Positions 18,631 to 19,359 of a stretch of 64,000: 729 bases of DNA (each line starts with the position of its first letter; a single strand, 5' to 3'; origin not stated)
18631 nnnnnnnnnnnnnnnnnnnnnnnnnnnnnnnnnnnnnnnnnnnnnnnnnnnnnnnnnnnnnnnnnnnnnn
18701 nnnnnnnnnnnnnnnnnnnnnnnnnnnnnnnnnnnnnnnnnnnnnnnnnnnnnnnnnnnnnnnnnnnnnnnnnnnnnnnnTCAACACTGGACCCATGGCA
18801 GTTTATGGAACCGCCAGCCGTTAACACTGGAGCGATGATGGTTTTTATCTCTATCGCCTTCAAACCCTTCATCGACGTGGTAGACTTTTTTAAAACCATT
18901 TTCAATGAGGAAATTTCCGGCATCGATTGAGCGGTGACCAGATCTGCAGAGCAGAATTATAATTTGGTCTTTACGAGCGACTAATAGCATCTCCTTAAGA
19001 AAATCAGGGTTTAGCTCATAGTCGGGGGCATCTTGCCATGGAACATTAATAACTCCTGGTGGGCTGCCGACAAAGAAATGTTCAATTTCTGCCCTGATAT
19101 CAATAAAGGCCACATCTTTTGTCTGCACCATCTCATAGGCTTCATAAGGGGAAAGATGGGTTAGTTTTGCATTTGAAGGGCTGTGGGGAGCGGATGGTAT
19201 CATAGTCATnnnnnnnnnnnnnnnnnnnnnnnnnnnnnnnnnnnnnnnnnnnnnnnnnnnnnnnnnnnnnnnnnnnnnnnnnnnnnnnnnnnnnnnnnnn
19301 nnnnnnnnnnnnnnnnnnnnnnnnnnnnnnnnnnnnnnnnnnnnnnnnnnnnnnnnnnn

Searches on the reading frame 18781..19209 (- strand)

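Call 3: search_protein_families(library=pfam, proteins=[window:18781-19209:-], max_evalue=1)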
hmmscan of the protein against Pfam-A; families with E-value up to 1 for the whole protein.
window:18781-19209:- (142 aa): 1 family
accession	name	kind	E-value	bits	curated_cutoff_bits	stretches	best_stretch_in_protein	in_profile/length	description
PF00581.25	Rhodanese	-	5.5e-14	52.9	22.2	1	20-118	1-98/102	Rhodanese-like domain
